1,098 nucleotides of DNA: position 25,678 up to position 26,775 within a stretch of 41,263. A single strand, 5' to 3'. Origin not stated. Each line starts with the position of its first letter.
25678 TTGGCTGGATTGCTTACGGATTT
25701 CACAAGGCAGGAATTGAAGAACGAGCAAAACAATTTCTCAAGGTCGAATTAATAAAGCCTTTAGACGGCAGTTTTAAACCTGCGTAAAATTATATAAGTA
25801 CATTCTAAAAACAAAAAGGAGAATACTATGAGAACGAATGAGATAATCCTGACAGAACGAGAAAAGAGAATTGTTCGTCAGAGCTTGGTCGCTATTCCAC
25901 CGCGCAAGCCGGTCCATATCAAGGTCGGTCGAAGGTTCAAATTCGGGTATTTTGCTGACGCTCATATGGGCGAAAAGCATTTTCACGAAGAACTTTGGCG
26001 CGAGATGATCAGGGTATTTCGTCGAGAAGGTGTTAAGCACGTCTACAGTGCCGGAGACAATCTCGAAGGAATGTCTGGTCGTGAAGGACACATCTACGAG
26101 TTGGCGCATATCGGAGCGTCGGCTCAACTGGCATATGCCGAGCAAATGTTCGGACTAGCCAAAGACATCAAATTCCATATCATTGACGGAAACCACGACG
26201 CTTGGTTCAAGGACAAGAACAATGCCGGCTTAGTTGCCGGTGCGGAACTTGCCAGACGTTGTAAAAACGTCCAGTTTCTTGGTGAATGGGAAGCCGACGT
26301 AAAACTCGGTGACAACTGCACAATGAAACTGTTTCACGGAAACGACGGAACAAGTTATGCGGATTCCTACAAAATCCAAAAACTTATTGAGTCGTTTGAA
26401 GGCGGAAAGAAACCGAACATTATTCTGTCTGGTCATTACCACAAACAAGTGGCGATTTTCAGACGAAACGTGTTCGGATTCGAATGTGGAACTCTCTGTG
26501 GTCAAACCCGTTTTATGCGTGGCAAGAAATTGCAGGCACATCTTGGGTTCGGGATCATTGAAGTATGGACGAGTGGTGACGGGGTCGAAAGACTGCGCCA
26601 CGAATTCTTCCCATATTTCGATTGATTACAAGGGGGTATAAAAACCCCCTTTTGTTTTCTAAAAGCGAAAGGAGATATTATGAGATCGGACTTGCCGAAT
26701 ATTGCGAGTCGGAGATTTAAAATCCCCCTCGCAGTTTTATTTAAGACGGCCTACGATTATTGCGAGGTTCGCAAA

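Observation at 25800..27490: Foreign GC-rich, SD-bearing 1.7-kb cassette inserted between the tail fibre module and the endolysin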

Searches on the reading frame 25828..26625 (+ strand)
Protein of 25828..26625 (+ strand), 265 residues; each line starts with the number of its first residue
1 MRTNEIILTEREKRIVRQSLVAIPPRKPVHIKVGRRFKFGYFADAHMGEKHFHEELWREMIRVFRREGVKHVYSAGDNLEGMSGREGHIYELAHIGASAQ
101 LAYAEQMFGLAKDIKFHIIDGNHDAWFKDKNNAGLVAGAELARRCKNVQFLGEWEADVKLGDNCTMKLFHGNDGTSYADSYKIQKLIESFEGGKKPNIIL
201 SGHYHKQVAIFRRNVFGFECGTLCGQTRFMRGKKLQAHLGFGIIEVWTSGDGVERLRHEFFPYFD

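Call 4: search_protein_families(library=pfam, proteins=[window:25828-26625:+], max_evalue=0.1)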
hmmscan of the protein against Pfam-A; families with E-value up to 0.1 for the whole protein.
window:25828-26625:+ (265 aa): 2 families
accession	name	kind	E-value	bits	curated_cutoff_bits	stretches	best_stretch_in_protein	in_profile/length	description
PF12850.12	Metallophos_2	-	1.3e-07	32.1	27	1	39-226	3-138/154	Calcineurin-like phosphoesterase superfamily domain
PF00149.33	Metallophos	-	7.5e-05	23.7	21.5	1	38-205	2-189/191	Calcineurin-like phosphoesterase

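Call 5: search_protein_families(library=phrogs, proteins=[window:25828-26625:+], max_evalue=0.01)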
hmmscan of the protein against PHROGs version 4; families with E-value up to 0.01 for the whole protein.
window:25828-26625:+ (265 aa): 3 families
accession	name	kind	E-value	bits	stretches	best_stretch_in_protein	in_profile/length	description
phrog_7339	-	DNA, RNA and nucleotide metabolism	2.7e-08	34.5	1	38-213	31-206/263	DNA repair exonuclease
phrog_1649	-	other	7.8e-07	29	1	30-153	29-131/308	metallo-phosphoesterase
phrog_284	-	DNA, RNA and nucleotide metabolism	1.2e-05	25.4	1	71-236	181-370/398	exonuclease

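Call 11: find_homologous_proteins(query=window:25828-26625:+)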
Query window:25828-26625:+ (265 aa): 448 proteins with E <= 0.001 among 609 candidates; the best 120 are listed.
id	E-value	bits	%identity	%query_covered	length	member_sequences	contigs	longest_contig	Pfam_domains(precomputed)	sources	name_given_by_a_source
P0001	2.5e-180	616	100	100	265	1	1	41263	PF12850.13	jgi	-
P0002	1.7e-141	488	77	100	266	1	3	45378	PF12850.13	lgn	-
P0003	2.2e-138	478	76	98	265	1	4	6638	PF12850.13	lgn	-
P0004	1.5e-134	466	75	100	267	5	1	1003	-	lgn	-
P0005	6.4e-131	454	77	92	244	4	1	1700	-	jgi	jgi:hypothetical protein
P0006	1.4e-130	453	73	97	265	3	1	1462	PF12850.13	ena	-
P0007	1.5e-128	446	75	97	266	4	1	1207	PF12850.13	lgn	-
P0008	1.6e-127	443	71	98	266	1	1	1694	PF12850.13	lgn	-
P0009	2.1e-127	442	73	97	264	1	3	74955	PF12850.13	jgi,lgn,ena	-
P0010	3.8e-122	425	70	100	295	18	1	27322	-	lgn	-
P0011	6.7e-122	424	70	97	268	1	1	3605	PF12850.13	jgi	jgi:predicted phosphodiesterase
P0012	1.6e-120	420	69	100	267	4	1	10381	PF12850.13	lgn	-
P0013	3.4e-120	418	68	97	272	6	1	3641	PF12850.13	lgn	-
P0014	4.9e-120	418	68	97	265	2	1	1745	-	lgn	-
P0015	7.4e-119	414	69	97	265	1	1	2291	-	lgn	-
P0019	9.4e-117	407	69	100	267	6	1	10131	PF12850.13,PF00149.34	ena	-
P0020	1.1e-116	407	68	97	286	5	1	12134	-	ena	-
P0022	1.6e-115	403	69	97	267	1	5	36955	PF12850.13,PF00149.34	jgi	jgi:hypothetical protein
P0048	1.8e-101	357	65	91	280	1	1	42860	-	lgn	-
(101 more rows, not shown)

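Call 12: find_encoding_contigs(protein=window:25828-26625:+, flank=10000)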
Protein window:25828-26625:+ (265 aa): no gene with exactly this product is on record in the collection.

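Call 13: find_encoding_contigs(protein=P0002, flank=6000, max_places=3)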
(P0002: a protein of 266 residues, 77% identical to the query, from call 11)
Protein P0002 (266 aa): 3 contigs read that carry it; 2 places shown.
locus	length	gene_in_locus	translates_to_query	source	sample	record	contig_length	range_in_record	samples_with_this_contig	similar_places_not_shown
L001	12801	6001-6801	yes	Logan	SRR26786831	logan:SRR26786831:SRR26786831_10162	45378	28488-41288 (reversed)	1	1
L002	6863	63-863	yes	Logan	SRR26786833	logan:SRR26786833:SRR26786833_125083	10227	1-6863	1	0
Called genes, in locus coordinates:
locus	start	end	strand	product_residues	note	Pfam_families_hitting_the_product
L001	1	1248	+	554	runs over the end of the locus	PF04851:ResIII, PF00176:SNF2-rel_dom, PF16203:ERCC3_RAD25_C (weak), PF00271:Helicase_C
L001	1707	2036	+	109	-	PF09643:YopX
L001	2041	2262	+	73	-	-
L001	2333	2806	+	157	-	-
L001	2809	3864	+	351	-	-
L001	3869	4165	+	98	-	-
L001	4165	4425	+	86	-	-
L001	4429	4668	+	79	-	-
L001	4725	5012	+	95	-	-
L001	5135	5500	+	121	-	-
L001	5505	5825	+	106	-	-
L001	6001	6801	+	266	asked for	PF12850:Metallophos_2 (weak)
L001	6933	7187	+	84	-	-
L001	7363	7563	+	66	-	-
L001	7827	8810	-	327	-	PF01471:PG_binding_1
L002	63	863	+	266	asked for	PF12850:Metallophos_2 (weak)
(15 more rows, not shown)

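Call 14: find_encoding_contigs(protein=P0009, flank=6000, max_places=3)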
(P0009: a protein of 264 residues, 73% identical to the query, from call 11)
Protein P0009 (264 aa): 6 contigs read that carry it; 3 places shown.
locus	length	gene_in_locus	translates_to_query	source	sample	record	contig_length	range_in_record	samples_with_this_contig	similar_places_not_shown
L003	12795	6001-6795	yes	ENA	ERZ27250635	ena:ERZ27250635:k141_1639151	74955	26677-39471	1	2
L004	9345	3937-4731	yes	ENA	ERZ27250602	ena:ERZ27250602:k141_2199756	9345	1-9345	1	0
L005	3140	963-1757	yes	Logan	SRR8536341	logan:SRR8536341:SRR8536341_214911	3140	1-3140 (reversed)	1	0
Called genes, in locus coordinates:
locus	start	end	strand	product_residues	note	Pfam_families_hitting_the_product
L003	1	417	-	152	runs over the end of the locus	-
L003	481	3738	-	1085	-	-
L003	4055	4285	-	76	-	PF00462:Glutaredoxin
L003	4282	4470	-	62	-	-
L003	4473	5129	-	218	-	PF13489:Methyltransf_23 (faint), PF08241:Methyltransf_11, PF13649:Methyltransf_25, PF01209:Ubie_methyltran (weak), PF13847:Methyltransf_31 (weak)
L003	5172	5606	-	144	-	-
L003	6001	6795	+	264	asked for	PF12850:Metallophos_2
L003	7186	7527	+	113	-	-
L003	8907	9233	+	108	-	PF13392:HNH_3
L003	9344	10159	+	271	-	PF05443:ROS_MUCR (weak)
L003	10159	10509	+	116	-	-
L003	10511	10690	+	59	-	-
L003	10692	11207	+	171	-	-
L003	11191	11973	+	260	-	-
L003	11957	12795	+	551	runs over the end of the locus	PF14395:COOH-NH2_lig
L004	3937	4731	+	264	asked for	PF12850:Metallophos_2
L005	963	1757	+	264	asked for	PF12850:Metallophos_2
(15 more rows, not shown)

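Call 15: find_encoding_contigs(protein=P0022, flank=6000, max_places=3)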
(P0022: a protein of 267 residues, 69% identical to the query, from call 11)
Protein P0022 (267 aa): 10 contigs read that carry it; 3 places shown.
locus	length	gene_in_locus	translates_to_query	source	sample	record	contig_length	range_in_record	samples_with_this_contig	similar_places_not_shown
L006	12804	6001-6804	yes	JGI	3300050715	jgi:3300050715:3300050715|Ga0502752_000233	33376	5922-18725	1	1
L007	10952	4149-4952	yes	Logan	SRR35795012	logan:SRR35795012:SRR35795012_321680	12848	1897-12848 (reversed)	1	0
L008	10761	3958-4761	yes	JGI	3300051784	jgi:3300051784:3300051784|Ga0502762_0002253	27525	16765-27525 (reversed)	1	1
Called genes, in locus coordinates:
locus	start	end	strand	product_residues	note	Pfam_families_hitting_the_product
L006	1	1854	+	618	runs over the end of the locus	-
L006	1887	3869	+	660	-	-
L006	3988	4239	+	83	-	-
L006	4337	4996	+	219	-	PF01551:Peptidase_M23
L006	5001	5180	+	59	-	-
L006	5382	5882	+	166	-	-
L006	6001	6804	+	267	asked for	PF00149:Metallophos (faint), PF12850:Metallophos_2 (weak)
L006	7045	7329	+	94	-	-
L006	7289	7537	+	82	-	-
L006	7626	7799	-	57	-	-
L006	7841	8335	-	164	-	-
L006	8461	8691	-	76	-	-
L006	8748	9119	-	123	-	-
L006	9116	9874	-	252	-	PF01844:HNH (weak)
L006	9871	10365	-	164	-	-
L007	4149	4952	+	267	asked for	PF00149:Metallophos (faint), PF12850:Metallophos_2 (weak)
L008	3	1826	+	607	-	?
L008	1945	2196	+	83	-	-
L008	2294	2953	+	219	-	PF01551:Peptidase_M23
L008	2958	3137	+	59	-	-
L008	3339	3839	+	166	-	-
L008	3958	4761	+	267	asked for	PF00149:Metallophos (faint), PF12850:Metallophos_2 (weak)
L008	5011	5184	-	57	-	-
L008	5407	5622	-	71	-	-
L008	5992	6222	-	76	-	-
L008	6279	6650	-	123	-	-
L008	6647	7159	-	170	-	-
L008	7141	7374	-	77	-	PF14090:HTH_39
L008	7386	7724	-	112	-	-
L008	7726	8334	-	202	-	PF09588:YqaJ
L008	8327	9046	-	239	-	PF04404:ERF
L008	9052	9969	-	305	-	-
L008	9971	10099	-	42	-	-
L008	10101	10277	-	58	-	-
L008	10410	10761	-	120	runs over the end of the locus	-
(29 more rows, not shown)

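Call 19: search_solved_structures(query=A1, max_evalue=1, show_alignments=2)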
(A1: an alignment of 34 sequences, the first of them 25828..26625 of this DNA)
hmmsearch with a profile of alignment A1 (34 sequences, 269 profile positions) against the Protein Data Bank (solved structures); distinct sequences matched with E-value up to 1: 10.
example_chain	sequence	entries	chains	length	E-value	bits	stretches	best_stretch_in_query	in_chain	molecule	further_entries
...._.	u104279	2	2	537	7.4e-07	31.7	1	46-129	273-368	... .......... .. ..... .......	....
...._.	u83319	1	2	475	7.5e-05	25.1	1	45-129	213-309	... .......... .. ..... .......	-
6hms_A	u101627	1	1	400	0.0015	20.9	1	45-128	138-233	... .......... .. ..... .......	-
6hmf_A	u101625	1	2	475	0.0024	20.2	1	45-128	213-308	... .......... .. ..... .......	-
6t8h_A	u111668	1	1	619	0.0047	19.2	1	45-128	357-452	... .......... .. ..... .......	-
8ppt_A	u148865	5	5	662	0.0055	19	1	45-128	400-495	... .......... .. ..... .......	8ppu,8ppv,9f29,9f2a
4hd0_A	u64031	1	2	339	0.0088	18.4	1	37-129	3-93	DNA double-strand break repair protein Mre11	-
9ekq_A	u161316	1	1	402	0.079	15.2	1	37-138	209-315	Lantibiotic leader peptide processing serine protease CylA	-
1ii7_A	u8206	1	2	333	0.2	13.9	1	41-129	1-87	Mre11 nuclease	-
3dsc_A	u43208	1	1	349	0.23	13.7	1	41-129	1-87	DNA double-strand break repair protein mre11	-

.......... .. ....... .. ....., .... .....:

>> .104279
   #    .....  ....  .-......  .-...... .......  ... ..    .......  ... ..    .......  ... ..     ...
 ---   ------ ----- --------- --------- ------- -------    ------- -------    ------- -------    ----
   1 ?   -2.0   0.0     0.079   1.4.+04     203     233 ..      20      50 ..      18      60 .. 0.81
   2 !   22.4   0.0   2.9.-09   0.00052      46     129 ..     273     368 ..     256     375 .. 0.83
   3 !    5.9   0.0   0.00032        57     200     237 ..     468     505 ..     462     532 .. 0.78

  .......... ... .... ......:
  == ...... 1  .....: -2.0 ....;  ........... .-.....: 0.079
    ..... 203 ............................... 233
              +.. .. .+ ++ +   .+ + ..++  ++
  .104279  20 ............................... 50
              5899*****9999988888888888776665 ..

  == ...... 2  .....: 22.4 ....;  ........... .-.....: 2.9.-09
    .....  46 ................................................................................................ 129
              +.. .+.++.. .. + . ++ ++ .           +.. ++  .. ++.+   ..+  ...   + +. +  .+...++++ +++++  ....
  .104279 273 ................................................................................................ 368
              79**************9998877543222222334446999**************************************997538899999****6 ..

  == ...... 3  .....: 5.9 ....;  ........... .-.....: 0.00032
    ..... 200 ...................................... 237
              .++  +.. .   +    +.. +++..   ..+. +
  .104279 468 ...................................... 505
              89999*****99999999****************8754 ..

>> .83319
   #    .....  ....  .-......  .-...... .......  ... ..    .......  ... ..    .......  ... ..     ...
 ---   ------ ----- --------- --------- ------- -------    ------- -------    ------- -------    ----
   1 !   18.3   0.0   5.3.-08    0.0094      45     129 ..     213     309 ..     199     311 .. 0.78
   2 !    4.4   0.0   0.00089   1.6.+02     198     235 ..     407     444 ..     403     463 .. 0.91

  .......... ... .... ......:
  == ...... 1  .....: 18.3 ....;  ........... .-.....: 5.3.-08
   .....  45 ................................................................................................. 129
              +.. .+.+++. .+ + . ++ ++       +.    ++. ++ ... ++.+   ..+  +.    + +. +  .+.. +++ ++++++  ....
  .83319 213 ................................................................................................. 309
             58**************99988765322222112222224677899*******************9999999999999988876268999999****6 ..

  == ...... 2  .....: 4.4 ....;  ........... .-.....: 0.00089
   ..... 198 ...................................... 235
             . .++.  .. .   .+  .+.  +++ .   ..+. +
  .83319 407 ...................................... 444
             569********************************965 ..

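Call 20: find_related_loci(query=A1, collection=viral_contigs, flank=8000)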
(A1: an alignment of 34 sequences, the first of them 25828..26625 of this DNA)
Query A1 (265 aa) in viral_contigs; peptide patterns used: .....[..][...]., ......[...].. (x = any residue, [..] = any of these).
199 stretches matched a pattern; 188 encode a relative of the query (tblastn E <= 1e-3); the best 80 are kept; 80 distinct loci.
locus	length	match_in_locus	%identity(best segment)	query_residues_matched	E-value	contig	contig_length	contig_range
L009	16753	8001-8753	57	8-258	1e-91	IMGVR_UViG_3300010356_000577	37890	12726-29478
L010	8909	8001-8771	52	8-265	1e-82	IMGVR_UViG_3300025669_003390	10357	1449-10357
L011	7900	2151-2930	50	8-265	4e-79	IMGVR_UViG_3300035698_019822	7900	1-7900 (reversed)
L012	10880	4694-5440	48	15-265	1e-78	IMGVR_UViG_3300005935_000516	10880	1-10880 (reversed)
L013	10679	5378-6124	48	15-265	1e-78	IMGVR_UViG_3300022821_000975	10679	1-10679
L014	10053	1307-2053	48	15-265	1e-78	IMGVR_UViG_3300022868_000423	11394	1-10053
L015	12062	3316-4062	48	15-265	1e-78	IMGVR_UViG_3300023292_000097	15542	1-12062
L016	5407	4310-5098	49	4-265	6e-77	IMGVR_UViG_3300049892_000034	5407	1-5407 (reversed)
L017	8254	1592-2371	50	8-265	4e-76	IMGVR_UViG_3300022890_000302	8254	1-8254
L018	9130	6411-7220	46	4-262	1e-75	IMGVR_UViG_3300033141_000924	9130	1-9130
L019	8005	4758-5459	51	33-265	4e-75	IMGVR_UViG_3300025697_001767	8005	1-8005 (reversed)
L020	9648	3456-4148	52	36-265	6e-75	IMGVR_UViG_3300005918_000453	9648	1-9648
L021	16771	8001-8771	48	8-265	8e-75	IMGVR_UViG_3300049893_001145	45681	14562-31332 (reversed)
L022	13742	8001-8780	50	8-265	9e-75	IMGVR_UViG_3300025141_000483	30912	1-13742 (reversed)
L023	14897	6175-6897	51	23-262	2e-73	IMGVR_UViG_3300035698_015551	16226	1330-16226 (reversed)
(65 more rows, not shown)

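Call 33: predict_structure(alignment_id=A1)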
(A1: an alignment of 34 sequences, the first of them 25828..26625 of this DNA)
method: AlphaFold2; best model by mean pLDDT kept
length: 265 residues; sequences in the alignment: 34
mean_pLDDT: 86.0   pTM: 0.84
mean pLDDT of the five models: 86.0, 83.6, 83.5, 83.4, 82.8
residues with pLDDT >= 90: 145; 70-90: 79; 50-70: 30; < 50: 11
segments of 3 or more residues with pLDDT < 50: 21-25, 174-177
pLDDT, mean of each block of 10 residues (from residue 1): 69 72 57 85 96 97 98 96 79 91 98 97 83 86 97 91 90 55 81 82 90 93 82 80 95 95 90
secondary structure, 60 per line:
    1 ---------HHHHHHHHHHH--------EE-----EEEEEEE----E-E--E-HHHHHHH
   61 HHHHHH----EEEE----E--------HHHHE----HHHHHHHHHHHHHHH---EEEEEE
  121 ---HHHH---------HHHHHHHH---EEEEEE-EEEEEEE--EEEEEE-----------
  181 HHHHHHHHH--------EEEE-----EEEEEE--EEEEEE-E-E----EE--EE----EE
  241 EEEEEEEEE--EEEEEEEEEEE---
elements in order: H10-20 E36-42 H54-66 E71-74 H88-91 H97-111 E115-120 H124-127 H137-144 E148-153 E155-161 E164-169 H181-189 E198-201 E207-212 E215-220 E239-249 E252-262

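Call 38: fold_search(model_id=the predicted structure, library=pdb)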
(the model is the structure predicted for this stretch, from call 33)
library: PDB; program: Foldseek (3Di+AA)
matches with E <= 10: 1222; with E <= 0.001: 185
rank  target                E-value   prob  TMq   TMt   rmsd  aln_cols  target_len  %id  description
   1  8ppt_A                5.1e-11  1.00  0.66  0.41   5.6       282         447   17  Pyrococcus abyssi DNA polymerase D (PolD) in its editing mode bound to a primer/template substrate containing a mismat (released 2023-12-20)
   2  9f29_A                1.8e-10  1.00  0.61  0.38   6.2       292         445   16  Pyrococcus abyssi PolD in complex with Rpa2 winged-helix domain class 1 (composite map) (released 2024-12-04)
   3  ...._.                3.5e-10  1.00  0.64  0.40   6.0       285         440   17  D-family DNA polymerase - DP1 subunit (3'-5' proof-reading exonuclease) (released 2016-08-31)
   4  6hmf_A                3.9e-10  1.00  0.64  0.40   6.0       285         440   16  D-family DNA polymerase - DP1 subunit (3'-5' proof-reading exonuclease) H451 proof-reading deficient variant (released 2019-01-30)
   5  6hmf_B                4.2e-10  1.00  0.63  0.40   6.8       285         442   17  D-family DNA polymerase - DP1 subunit (3'-5' proof-reading exonuclease) H451 proof-reading deficient variant (released 2019-01-30)
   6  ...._B                5.7e-10  1.00  0.63  0.40   6.8       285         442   17  D-family DNA polymerase - DP1 subunit (3'-5' proof-reading exonuclease) (released 2016-08-31)
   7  6hms_A                8.1e-10  1.00  0.60  0.42   6.2       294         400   15  Cryo-EM map of DNA polymerase D from Pyrococcus abyssi in complex with DNA (released 2019-01-30)
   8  9f2a_A                9.7e-10  1.00  0.66  0.41   5.9       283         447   16  Pyrococcus abyssi PolD in complex with Rpa2 winged-helix domain class 2 (composite map) (released 2024-12-04)
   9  6t8h_A                1.4e-09  1.00  0.65  0.43   5.7       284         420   16  Cryo-EM structure of the DNA-bound PolD-PCNA processive complex from P. abyssi (released 2020-03-04)
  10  6xsa_A                2.6e-09  1.00  0.44  0.60  10.0       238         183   16  Crystal structure of human Vps29 complexed with RaPID-derived cyclic peptide RT-L2 (released 2021-07-14)
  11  6xs7_A                2.9e-09  1.00  0.45  0.62  10.2       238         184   16  Crystal structure of human Vps29 complexed with RaPID-derived cyclic peptide RT-D2 (released 2021-07-14)
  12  1s3l_A                4.7e-09  1.00  0.50  0.77   4.5       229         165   16  Structural and Functional Characterization of a Novel Archaeal Phosphodiesterase (released 2004-08-10)
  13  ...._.                8.1e-09  1.00  0.68  0.42   5.9       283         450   19  PolD-PCNA-DNA (form A) (released 2020-08-05)
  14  8ttd_A                1.2e-08  1.00  0.50  0.68   8.1       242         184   14  Structure of VPS29 complexed with Fam21A repeat 21 (1328-1341) (released 2024-08-21)
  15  6xs5_A                2.5e-08  1.00  0.47  0.64   8.6       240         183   15  Crystal structure of human Vps29 complexed with RaPID-derived cyclic peptide RT-D1 (released 2021-07-14)
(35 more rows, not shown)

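Call 40: find_related_loci(query=window:25828-26625:+, collection=metagenome_contigs, flank=7000)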
Query window:25828-26625:+ (265 aa) in metagenome_contigs; peptide patterns used: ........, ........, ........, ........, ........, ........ (x = any residue, [..] = any of these).
95 stretches matched a pattern; 5 encode a relative of the query (tblastn E <= 1e-3); 5 distinct loci.
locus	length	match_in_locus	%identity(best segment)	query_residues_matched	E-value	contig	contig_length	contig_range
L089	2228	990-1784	73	2-265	2e-144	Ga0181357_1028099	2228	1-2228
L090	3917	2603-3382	73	8-265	2e-136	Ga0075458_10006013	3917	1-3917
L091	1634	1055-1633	68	2-193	3e-95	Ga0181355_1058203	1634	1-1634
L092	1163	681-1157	67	3-160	1e-76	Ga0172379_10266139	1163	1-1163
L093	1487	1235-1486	56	2-84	8e-28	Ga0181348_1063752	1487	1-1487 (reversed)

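Call 41: find_encoding_contigs(protein=P0010, flank=7000, max_places=2)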
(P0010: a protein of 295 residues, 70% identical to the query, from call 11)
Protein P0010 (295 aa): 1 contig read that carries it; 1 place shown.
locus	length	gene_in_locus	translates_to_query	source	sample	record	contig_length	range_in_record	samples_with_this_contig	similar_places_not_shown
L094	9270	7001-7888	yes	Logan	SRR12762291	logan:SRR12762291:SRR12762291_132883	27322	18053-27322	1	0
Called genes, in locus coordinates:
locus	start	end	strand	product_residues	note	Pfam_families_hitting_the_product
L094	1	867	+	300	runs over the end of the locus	-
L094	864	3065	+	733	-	-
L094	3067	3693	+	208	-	-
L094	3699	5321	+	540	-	PF00041:fn3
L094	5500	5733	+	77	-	-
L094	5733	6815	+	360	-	-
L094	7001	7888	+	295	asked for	-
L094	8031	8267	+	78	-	-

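Call 42: find_encoding_contigs(protein=P0048, flank=7000, max_places=2)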
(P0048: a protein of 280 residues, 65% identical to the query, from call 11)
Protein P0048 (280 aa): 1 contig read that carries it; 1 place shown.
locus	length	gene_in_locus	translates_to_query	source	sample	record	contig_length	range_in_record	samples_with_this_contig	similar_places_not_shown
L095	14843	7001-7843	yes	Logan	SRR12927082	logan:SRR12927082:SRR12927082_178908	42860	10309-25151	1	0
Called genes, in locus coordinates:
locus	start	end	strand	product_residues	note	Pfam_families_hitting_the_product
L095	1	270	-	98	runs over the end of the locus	-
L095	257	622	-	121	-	-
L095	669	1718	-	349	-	PF00145:DNA_methylase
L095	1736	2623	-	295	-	PF12760:Zn_ribbon_IS1595 (weak), PF12762:DDE_Tnp_IS1595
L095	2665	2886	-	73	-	-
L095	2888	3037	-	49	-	-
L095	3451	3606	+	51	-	-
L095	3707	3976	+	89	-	-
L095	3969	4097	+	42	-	-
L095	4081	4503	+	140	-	-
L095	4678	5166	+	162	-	-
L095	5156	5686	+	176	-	-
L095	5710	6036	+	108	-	-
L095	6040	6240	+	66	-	-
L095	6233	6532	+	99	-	-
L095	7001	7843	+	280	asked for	-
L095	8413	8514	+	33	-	-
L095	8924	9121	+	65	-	-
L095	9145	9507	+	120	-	-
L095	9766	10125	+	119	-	PF05766:NinG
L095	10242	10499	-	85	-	-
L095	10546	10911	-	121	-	-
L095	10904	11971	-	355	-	PF01471:PG_binding_1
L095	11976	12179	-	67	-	-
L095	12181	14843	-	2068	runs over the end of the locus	-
